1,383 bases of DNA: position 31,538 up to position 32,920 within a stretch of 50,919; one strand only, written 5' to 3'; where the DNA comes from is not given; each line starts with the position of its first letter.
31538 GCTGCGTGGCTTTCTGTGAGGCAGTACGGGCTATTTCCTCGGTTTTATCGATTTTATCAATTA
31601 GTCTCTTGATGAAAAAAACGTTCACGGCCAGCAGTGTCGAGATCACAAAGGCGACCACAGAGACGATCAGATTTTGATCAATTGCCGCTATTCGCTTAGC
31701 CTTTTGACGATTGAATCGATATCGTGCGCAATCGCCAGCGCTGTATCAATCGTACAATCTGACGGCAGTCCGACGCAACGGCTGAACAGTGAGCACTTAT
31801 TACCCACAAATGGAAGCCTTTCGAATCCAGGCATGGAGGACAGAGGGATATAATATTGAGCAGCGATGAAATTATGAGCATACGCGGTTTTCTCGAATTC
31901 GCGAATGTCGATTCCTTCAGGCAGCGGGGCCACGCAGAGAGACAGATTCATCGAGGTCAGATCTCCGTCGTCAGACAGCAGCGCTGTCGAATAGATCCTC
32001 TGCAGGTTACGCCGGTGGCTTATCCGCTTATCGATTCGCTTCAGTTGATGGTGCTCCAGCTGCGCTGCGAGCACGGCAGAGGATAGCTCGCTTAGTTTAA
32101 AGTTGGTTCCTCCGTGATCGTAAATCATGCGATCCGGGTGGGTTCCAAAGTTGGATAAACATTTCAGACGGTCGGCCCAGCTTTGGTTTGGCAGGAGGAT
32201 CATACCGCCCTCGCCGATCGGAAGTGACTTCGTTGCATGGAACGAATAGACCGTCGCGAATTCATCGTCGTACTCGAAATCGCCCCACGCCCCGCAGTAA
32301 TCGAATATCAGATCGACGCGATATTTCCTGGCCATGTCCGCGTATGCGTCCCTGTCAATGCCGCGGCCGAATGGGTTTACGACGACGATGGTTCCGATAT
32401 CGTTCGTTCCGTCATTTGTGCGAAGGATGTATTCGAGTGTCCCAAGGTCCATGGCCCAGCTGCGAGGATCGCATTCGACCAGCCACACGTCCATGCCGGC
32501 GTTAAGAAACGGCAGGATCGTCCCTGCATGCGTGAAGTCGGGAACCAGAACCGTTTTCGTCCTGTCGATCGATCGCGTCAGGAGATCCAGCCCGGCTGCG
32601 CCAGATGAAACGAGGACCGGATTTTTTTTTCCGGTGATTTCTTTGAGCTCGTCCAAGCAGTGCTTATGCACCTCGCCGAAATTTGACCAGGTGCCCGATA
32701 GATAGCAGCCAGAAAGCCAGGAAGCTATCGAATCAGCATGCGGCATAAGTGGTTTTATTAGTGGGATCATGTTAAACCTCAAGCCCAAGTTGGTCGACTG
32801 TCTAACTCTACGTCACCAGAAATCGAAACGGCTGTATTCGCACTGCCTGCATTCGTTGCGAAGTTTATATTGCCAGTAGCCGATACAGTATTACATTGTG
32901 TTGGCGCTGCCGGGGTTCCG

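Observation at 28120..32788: Amino-sugar modification cluster attached to the tail-fibre gene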

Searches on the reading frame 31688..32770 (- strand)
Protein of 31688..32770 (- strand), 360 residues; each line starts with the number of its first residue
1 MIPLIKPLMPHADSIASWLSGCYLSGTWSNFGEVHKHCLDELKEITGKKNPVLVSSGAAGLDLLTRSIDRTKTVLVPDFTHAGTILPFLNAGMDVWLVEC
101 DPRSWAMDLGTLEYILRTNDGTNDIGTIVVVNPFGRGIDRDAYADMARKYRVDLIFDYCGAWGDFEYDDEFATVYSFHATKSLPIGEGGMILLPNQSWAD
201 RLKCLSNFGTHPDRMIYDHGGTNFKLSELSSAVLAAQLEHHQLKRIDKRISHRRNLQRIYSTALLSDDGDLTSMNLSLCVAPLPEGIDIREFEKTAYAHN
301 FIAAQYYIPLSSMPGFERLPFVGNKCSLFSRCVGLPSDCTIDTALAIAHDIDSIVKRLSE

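Call 3: search_protein_families(library=pfam, proteins=[window:31688-32770:-], max_evalue=0.01)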
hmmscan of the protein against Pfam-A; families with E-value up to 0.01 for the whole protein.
window:31688-32770:- (360 aa): 1 family
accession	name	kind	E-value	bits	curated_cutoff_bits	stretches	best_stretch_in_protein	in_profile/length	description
PF01041.23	DegT_DnrJ_EryC1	-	1.1e-38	133.8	19.8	1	23-270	15-261/360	DegT/DnrJ/EryC1/StrS aminotransferase family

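Call 4: search_protein_families(library=phrogs, proteins=[window:31688-32770:-], max_evalue=0.001)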
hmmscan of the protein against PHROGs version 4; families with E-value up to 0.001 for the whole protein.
window:31688-32770:- (360 aa): 1 family
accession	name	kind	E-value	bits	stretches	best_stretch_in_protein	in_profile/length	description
phrog_3139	-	other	1.5e-20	74.4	1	40-272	44-287/387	aminotransferase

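Call 7: search_protein_families(library=ncbifam, proteins=[window:31688-32770:-], max_evalue=0.01)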
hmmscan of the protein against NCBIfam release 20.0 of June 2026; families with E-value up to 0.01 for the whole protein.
window:31688-32770:- (360 aa): 7 families
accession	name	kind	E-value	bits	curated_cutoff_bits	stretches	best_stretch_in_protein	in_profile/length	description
TIGR03588.1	PseC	equivalog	3.9e-26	91.9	423.5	1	37-265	34-277/380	UDP-4-amino-4,6-dideoxy-N-acetyl-beta-L-altrosamine transaminase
TIGR04181.1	NHT_00031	hypoth_equivalog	1.2e-23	83.6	420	1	2-265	1-277/359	LegC family aminotransferase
TIGR04427.1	PLP_DesI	equivalog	1e-22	80.8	650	1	29-254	48-272/390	dTDP-4-dehydro-6-deoxyglucose aminotransferase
NF008687.0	PRK11706.1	equivalog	1.9e-18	66.4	375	1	25-264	23-267/375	dTDP-4-amino-4,6-dideoxygalactose transaminase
NF008658.2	PRK11658.1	equivalog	4.2e-13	48.7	631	1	24-265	24-272/379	UDP-4-amino-4-deoxy-L-arabinose aminotransferase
TIGR02379.1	ECA_wecE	subfamily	2.6e-12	46.2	434.85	1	15-252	13-260/376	dTDP-4-amino-4,6-dideoxy-D-glucose transaminase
NF011936.0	PRK15407.1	equivalog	2e-06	26.8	423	1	62-209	104-251/440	lipopolysaccharide biosynthesis protein RfbH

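Call 8: find_encoding_contigs(protein=window:31688-32770:-, flank=10000, max_places=6)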
Protein window:31688-32770:- (360 aa): 2 contigs read that carry it; 1 place shown.
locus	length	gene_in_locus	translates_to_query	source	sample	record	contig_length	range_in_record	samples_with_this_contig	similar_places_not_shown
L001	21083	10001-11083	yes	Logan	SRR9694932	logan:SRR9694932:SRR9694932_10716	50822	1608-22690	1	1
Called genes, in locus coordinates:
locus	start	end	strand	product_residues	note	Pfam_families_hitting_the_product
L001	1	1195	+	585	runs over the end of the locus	-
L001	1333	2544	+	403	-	PF07157:DNA_circ_N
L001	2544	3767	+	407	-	PF21683:GpP-like_1st (weak)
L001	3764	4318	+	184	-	-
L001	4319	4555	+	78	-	-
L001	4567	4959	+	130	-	-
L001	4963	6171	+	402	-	PF04865:Baseplate_J, PF26078:Baseplate_J_M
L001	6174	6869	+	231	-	PF10076:Phage_Mu_Gp48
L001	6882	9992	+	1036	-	-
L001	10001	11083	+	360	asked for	PF01041:DegT_DnrJ_EryC1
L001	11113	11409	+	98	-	-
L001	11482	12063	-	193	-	PF00132:Hexapep (faint)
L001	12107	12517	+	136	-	-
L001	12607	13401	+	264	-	-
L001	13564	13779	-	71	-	-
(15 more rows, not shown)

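Call 9: find_homologous_proteins(query=window:31688-32770:-, max_evalue=0.00001)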
Query window:31688-32770:- (360 aa): 237 proteins with E <= 0.00001 among 2945 candidates; the best 120 are listed.
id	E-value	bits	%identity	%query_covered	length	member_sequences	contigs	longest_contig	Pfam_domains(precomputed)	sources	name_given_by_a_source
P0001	1.2e-247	839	100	100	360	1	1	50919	PF01041.24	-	-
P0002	2.5e-110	388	52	99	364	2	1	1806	PF01041.24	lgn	-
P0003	5.1e-104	367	50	99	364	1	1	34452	PF01041.24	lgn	-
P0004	7.1e-103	363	49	100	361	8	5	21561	PF01041.24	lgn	-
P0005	2.4e-97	345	49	99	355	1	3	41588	PF01041.24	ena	-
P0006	5.1e-92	327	47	100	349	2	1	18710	PF01041.24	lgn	-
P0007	2.2e-90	322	47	94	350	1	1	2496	PF01041.24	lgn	-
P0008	1.1e-88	316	46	99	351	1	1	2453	PF01041.24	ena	-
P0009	1.1e-86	310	44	99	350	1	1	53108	PF01041.24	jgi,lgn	-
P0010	9.2e-86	307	46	98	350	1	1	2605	PF01041.24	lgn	-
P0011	2.1e-84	302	44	100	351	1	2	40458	PF01041.24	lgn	-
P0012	1.2e-81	293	44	99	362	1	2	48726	PF01041.24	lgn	-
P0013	1.9e-80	289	43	93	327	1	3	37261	PF01041.24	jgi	jgi:dTDP-4-amino-4,6-dideoxygalactose transaminase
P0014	4.3e-80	288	45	98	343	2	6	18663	PF01041.24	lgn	-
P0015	1.6e-78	283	42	100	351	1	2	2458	PF01041.24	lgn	-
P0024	1.4e-42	165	33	98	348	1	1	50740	PF01041.24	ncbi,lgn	-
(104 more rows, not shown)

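Call 10: find_encoding_contigs(protein=P0009, flank=10000, max_places=2)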
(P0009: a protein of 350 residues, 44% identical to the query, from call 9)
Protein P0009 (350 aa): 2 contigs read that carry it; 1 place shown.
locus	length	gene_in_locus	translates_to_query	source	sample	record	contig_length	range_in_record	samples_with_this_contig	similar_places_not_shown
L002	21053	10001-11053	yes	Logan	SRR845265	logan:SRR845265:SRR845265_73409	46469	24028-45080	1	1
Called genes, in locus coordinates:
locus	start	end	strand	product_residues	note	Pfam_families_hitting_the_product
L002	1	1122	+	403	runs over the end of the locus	PF07157:DNA_circ_N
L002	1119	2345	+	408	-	-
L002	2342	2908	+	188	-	-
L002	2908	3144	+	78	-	-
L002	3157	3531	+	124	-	PF07409:GP46 (weak)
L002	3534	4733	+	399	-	PF04865:Baseplate_J, PF26078:Baseplate_J_M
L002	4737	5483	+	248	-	PF10076:Phage_Mu_Gp48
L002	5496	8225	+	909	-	-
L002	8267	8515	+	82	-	-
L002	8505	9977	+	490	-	-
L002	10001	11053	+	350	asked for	PF01041:DegT_DnrJ_EryC1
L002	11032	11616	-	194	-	-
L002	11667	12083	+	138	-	-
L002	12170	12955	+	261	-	-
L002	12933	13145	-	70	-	-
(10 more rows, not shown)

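Call 11: find_encoding_contigs(protein=P0024, flank=10000, max_places=2)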
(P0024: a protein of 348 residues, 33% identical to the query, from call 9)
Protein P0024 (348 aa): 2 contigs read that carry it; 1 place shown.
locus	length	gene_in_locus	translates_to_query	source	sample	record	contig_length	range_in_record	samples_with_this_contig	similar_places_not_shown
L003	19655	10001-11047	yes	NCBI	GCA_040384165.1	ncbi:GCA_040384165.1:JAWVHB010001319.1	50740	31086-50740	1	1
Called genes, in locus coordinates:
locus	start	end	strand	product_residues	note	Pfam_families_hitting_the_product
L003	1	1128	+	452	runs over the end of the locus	PF07157:DNA_circ_N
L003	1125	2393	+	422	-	PF21683:GpP-like_1st (weak)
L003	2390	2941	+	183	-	-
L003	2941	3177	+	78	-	-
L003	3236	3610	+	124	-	PF07409:GP46 (weak)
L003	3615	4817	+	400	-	PF04865:Baseplate_J, PF26078:Baseplate_J_M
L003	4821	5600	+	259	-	PF10076:Phage_Mu_Gp48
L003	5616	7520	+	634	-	-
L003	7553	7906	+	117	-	-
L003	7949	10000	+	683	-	-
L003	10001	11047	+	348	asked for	PF01041:DegT_DnrJ_EryC1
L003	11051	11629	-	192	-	PF00132:Hexapep (faint)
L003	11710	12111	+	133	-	-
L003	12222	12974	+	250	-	-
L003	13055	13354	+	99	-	-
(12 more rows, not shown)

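Call 12: find_encoding_contigs(protein=P0012, flank=10000, max_places=2)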
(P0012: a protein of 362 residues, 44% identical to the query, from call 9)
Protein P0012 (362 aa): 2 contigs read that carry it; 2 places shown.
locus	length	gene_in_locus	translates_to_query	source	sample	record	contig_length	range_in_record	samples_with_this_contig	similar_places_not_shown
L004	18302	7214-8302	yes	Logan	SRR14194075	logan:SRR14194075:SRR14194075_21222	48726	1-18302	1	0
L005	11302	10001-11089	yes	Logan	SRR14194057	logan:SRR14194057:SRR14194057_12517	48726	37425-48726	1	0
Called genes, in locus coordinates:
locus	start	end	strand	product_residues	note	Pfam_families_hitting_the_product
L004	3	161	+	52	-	?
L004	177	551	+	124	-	PF07409:GP46 (weak)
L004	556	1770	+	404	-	PF04865:Baseplate_J (weak), PF26078:Baseplate_J_M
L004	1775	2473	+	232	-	PF10076:Phage_Mu_Gp48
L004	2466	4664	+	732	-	PF25692:Phage_depo_C (weak)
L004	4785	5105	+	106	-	-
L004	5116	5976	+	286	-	PF04321:RmlD_sub_bind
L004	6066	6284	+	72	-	-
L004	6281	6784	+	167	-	PF01464:SLT, PF11860:Muramidase (faint)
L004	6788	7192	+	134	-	-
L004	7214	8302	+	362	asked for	PF01041:DegT_DnrJ_EryC1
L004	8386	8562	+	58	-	-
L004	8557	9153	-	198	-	PF00132:Hexapep (faint)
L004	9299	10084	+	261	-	-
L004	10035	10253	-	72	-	-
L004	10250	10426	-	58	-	-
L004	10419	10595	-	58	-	-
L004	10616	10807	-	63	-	-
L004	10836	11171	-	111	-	PF24043:DUF7352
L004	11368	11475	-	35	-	-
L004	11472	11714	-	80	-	-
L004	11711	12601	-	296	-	PF05721:PhyH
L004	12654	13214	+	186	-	-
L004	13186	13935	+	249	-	-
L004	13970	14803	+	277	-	-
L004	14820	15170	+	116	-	PF01242:PTPS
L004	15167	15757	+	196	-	PF04055:Radical_SAM (weak)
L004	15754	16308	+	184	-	PF01227:GTP_cyclohydroI, PF14489:QueF (weak)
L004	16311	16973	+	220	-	PF06508:QueC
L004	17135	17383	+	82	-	-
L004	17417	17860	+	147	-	-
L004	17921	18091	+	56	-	-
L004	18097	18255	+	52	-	-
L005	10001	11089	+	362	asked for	PF01041:DegT_DnrJ_EryC1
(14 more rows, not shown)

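Call 15: find_related_loci(query=A1, collection=viral_contigs, flank=10000)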
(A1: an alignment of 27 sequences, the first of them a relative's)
Query A1 (360 aa) in viral_contigs; peptide patterns used: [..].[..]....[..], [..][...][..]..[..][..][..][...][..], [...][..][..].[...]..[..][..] (x = any residue, [..] = any of these).
52 stretches matched a pattern; 18 encode a relative of the query (tblastn E <= 1e-3); 18 distinct loci.
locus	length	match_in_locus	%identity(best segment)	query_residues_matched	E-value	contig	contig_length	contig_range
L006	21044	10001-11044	44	1-355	4e-91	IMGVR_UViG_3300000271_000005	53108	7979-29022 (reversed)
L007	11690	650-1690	43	1-354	5e-91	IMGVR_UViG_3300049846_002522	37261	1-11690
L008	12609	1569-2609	31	1-347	4e-50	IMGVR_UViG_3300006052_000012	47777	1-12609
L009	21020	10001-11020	30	1-351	2e-49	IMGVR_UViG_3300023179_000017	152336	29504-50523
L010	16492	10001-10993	32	2-338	6e-49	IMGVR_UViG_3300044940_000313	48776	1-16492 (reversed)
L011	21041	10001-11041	34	2-355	4e-48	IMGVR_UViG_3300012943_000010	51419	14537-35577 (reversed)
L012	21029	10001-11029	28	1-354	2e-44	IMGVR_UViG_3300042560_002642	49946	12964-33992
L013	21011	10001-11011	30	1-348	2e-44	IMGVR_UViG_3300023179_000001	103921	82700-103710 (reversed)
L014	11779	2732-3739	32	1-348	4e-43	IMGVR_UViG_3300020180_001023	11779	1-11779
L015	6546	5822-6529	34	1-243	7e-35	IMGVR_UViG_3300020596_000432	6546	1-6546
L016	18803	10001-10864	31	2-292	1e-34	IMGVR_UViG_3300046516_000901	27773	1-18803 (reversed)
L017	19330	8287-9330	27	2-356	1e-26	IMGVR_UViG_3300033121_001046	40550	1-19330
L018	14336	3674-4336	28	1-256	1e-19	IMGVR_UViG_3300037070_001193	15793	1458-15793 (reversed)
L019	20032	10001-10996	26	22-349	1e-15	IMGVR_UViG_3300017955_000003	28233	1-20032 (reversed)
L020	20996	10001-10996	26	22-349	1e-15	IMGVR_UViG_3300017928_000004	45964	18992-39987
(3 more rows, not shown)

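Call 44: search_dna_similar(query=window:31688-32770:-, collection=phages, mode=protein, max_evalue=1e-8, max_rows=25)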
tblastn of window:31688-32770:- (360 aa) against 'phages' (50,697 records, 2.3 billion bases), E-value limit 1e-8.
Records with a match: 2; places in all: 2; records where one place covers at least 80% of the query: 0.
Best place of each record, by identity: <60% 2.
By first word of the organism name: uncultured 1; Rhizobium 1.
By host as written in the record: - 1; Rhizobium sp. R693 1.
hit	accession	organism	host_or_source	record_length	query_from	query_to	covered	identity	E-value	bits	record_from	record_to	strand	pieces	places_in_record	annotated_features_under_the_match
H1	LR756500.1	uncultured phage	metagenomic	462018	2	267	74%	24.6%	6e-14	79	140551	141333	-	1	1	record has no annotation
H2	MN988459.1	Rhizobium phage RHph_TM16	Rhizobium sp. R693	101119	20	253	65%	26.3%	3e-9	65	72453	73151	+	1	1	UDP-4-amino-4-deoxy-L-arabinose-oxoglutarate aminotransferase protein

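Call 47: search_solved_structures(query=A1, max_evalue=1e-10)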
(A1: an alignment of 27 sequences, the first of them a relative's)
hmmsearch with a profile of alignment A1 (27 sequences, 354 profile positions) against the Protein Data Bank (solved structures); distinct sequences matched with E-value up to 1e-10: 54.
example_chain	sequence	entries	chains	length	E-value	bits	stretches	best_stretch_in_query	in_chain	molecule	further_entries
3ju7_A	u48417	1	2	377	1.6e-43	152.4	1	2-334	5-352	Putative PLP-dependent aminotransferase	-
7n63_A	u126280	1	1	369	2.2e-36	128.9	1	36-352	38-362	Putative aminotransferase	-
8vr3_A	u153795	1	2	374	1.9e-35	125.8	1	1-300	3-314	DegT/DnrJ/EryC1/StrS aminotransferase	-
8vr5_A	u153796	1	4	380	2e-35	125.8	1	1-299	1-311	DegT/DnrJ/EryC1/StrS aminotransferase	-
2po3_A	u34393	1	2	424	4.4e-35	124.7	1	6-348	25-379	4-dehydrase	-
7b0d_A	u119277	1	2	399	2.4e-34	122.2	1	15-352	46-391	Glutamine--scyllo-inositol transaminase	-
5u1z_A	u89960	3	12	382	7.9e-34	120.5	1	18-350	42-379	Putative aminotransferase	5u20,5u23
8e75_A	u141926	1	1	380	3.5e-33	118.4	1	20-340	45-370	DegT/DnrJ/EryC1/StrS aminotransferase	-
8e77_A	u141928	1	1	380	3.5e-33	118.4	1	20-340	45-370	DegT/DnrJ/EryC1/StrS aminotransferase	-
9bgp_A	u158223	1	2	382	1.9e-32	116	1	1-298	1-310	aminotransferase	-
5u21_A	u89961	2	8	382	2.3e-32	115.7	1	18-350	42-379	Putative aminotransferase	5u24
7b0m_AAA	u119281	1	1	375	4.2e-32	114.9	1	17-336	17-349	Sugar aminotransferase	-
9bgr_A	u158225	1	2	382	5.5e-31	111.2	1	1-298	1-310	aminotransferase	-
3frk_A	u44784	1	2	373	7.7e-31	110.7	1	32-320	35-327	QdtB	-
3nyu_A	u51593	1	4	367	2e-30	109.3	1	22-340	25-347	Aminotransferase WbpE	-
7mfo_A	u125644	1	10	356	1.6e-29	106.4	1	10-309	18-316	L136 aminotransferase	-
7mfp_A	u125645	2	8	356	4.6e-28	101.6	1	10-309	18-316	L136 aminotransferase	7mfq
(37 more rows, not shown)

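Call 92: search_protein_families(library=pfam, proteins=[L012:15665-16561:-, L012:16512-17144:-], max_evalue=0.01)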
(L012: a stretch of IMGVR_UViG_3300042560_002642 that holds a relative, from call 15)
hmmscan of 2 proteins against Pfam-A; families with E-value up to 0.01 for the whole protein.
L012:15665-16561:- (298 aa): 2 families
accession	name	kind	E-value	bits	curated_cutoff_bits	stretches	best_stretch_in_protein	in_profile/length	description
PF18724.6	ADDT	-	1.9e-19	70.8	26.2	1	30-249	4-230/232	Amino acid:DNA transferase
PF18746.6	aGPT-Pplase3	-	0.00066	19.6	25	1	105-246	131-269/279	Alpha-glutamyl/putrescinyl thymine pyrophosphorylase clade 3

L012:16512-17144:- (210 aa): 2 families
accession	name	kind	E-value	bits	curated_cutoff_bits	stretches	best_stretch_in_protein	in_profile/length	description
PF13522.11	GATase_6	-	7.2e-08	33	27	1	68-151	11-93/130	Glutamine amidotransferase domain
PF13537.11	GATase_7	-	1.1e-07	32.3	25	1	83-184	8-117/123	Glutamine amidotransferase domain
